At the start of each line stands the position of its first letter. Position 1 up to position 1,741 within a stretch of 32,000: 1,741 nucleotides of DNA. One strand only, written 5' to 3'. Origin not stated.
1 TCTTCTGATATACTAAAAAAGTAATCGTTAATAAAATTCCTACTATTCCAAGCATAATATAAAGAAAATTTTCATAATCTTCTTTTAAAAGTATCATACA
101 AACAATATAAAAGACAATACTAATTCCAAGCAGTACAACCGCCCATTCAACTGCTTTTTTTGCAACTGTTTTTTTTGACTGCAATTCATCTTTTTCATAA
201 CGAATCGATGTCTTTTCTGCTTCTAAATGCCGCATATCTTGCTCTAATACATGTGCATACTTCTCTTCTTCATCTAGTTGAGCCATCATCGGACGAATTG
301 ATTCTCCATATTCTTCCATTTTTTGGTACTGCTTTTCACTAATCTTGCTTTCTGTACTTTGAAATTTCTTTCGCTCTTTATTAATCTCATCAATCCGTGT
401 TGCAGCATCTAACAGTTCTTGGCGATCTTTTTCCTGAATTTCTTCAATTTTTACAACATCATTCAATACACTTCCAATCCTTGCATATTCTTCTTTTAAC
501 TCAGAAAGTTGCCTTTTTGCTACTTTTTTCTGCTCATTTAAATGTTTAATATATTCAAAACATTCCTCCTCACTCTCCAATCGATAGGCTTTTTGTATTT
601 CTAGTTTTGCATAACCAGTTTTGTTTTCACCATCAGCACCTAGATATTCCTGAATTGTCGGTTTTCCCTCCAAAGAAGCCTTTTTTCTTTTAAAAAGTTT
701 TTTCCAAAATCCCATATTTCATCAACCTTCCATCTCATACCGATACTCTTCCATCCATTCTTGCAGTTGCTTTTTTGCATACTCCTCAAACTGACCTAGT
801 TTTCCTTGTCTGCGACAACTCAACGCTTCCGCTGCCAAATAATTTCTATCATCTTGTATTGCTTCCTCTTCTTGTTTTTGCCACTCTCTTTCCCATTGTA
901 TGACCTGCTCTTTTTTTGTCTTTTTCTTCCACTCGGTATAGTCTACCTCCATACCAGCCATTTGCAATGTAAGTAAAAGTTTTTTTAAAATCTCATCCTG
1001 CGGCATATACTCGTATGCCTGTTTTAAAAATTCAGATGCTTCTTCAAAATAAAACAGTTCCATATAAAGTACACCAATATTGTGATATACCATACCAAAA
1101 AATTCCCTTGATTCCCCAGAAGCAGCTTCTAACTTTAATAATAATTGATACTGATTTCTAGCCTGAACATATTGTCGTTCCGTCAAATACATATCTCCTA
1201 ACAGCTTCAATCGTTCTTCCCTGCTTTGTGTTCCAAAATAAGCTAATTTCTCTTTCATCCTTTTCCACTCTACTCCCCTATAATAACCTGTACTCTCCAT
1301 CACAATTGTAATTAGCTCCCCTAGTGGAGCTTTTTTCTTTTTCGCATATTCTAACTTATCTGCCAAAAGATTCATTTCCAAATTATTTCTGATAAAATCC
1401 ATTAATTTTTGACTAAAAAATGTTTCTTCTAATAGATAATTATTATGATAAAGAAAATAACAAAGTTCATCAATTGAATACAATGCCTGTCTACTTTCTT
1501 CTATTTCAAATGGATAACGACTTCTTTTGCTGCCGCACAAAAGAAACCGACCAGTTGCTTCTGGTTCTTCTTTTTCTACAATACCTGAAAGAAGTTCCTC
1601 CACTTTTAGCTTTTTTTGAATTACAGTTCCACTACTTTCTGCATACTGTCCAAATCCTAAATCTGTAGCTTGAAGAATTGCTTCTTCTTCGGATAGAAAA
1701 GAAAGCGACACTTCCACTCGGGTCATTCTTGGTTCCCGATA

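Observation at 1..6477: Self-contained three-gene operon of uncharacterised proteins: best candidate for an undescribed system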

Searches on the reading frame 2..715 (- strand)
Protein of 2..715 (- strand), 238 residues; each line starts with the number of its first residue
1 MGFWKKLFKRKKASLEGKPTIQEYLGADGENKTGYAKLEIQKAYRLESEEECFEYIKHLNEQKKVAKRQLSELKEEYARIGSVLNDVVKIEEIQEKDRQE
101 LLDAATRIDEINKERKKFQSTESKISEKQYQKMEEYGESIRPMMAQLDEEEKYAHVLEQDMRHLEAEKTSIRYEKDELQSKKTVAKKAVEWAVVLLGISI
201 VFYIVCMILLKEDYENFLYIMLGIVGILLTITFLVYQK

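Call 4: search_protein_families(library=pfam, proteins=[window:2-715:-], max_evalue=0.1)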
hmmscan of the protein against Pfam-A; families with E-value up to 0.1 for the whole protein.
window:2-715:- (238 aa): 6 families
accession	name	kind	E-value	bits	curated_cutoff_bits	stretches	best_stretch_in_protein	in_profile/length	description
PF03283.19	PAE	-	0.0024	17.5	26.6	1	111-190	267-346/355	Pectinacetylesterase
PF10388.15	YkuI_C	-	0.017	15.4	26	1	109-194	9-95/166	EAL-domain associated signalling protein domain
PF20492.3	ERM_helical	-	0.018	15.5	40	1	131-184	13-66/120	Ezrin/radixin/moesin, alpha-helical domain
PF10459.15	Peptidase_S46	-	0.048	12.7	22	1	45-187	327-469/698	Peptidase S46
PF24833.1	Rhabdo_glycop_CD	-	0.067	13.7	27.2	0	43-83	25-65/124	Rhabdovirus spike glycoprotein G central domain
PF05397.17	Med15_fungi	-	0.093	13.4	25.2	0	109-149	12-51/112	Mediator complex subunit 15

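Call 5: search_protein_families(library=ncbifam, proteins=[window:2-715:-], max_evalue=0.1)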
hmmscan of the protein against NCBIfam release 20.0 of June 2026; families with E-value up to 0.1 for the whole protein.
window:2-715:- (238 aa): 7 families
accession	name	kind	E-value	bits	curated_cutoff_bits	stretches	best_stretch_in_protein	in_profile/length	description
TIGR04211.1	SH3_and_anchor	equivalog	9e-05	22.2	65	1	112-202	83-175/198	TIGR04211 family SH3 domain-containing protein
NF045487.1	ASRP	equivalog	0.0094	14.6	300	1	51-187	133-270/593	archaea-specific SMC-related protein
NF047515.1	SpiroCoCo_C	equivalog_domain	0.012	14.8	125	1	49-181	64-195/313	SpiroCoCo family coiled-coil protein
TIGR04523.1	Mplasa_alph_rch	subfamily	0.035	12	270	1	51-190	507-648/745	helix-rich protein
NF041560.1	T6SS_Burk_ExIF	subfamily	0.052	13.2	90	1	179-234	119-176/234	putative type VI secretion system effector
TIGR02168.1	SMC_prok_B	equivalog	0.089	10.5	567.35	0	42-187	342-484/1181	chromosome segregation protein SMC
TIGR02169.1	SMC_prok_A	equivalog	0.094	10.3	729.4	0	47-185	238-370/1165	chromosome segregation protein SMC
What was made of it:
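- On Hsp70 family (PF00012 / DnaK-type): No HSP70 hit in Pfam or NCBIfam at E up to 0.1 (calls 4, 5).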

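Call 6: search_protein_families(library=padloc, proteins=[window:2-715:-], max_evalue=0.1)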
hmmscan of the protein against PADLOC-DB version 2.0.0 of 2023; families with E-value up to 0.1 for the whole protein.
window:2-715:- (238 aa): 9 families
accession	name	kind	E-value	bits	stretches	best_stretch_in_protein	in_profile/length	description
PDLC03865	LmuB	-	0.0017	14.7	1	44-182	293-432/1007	-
PDLC00519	JetC1|JetC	-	0.0034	13.6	1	59-189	621-754/1097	DUF3584 domain; MukB-like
PDLC02638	DrmMI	-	0.0036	13.5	1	58-161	33-131/935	DrmMI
PDLC03859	LmuB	-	0.02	12.1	1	53-186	345-469/611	-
PDLC02750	PbeC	-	0.02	11.4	1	75-190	353-472/629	PbeC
PDLC00513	JetC1|JetC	-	0.032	10.2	1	56-187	636-767/1140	DUF3584 domain; MukB-like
PDLC03868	LmuB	-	0.047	10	1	44-187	325-466/1035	-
PDLC00580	JetC3|JetC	-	0.048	9.9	1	49-188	226-362/1068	DUF3584 domain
PDLC00006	DruC1|DruC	-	0.073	9.5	1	54-182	207-334/626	Unknown function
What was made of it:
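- On Known anti-phage defence systems (PADLOC-DB v2): D has only weak coiled-coil matches to SMC-like models (E at least 0.0017) (call 6).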

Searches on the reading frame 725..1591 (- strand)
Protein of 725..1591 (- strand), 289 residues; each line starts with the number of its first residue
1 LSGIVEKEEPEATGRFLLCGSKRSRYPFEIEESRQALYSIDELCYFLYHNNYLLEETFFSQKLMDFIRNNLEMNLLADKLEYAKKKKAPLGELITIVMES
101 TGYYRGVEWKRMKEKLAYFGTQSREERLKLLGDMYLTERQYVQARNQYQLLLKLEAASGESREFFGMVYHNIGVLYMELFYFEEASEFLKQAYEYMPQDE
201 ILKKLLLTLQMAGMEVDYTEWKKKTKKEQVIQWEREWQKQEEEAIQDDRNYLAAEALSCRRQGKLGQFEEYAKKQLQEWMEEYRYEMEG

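Call 71: search_solved_structures(query=A6, max_evalue=1)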
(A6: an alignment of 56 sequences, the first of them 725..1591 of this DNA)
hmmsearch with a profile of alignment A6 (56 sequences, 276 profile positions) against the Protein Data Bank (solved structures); distinct sequences matched with E-value up to 1: 148 (the best 60 are shown).
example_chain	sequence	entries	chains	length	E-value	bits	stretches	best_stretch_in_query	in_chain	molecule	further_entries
9qhb_A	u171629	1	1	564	7.2e-42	146.7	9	152-192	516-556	Engineered tetratricopeptide repeat protein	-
8bu0_A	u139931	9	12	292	3.4e-27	98.6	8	152-189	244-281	Consensus tetratricopeptide repeat protein | Crystal structure of an 8-repeat consensus TPR superhelix with Zinc. | Monomer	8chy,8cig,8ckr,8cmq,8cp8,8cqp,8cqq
9qhc_A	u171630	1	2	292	8.5e-24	87.5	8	152-185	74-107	Engineered tetratricopeptide repeat protein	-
7obi_A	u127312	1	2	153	9.2e-15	57.8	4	153-190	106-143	CTPR-rv4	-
2fo7_A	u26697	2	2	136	1e-14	57.7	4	152-185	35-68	SYNTHETIC CONSENSUS TPR PROTEIN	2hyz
8ch0_A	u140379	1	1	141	1.1e-14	57.5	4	152-185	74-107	Consensus tetratricopeptide repeat protein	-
1na0_A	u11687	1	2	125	2.2e-12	50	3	152-192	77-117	designed protein CTPR3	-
9gzg_A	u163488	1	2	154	8.1e-12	48.2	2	152-192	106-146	Engineered CTPR protein with glutamic acids for conductivity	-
2wqh_A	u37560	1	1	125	5.1e-10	42.3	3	152-192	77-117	CTPR3Y3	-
3kd7_A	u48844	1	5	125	7.6e-10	41.7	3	151-187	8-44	CTPR390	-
6vfj_B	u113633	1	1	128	1.8e-09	40.5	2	152-201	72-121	I53_dn5B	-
1na3_A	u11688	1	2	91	5.7e-09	38.8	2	152-192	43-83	designed protein CTPR2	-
8ump_A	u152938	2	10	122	7e-09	38.5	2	112-186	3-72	T33-ml35-redesigned-TPR-domain-fold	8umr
6v8e_A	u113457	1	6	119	7.9e-09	38.4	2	125-186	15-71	Designed protein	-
6vfh_A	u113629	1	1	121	1.1e-08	37.8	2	125-186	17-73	T33_dn10A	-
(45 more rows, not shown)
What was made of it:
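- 725..1549 (-): Part C, residues 440-714: TPR-containing helical domain. It is a separate ~275-aa gene in 77 of the 80 related loci retrieved, where it sits between the Hsp70-like gene and the membrane-protein gene. Call 71 (profile matches consensus TPRs, E down to 7e-42).
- On TPR repeat proteins: The family profile matches consensus TPR proteins at E 7e-42 to 1e-14 and natural TPRs at E 7e-8 and weaker (call 71).
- Closest known: Eukaryotic TPR co-chaperones of Hsp70/Hsp90. Same: The C-family profile weakly matches SGTA, Tah1, FKBP51 and Hop among many other TPRs (call 71).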
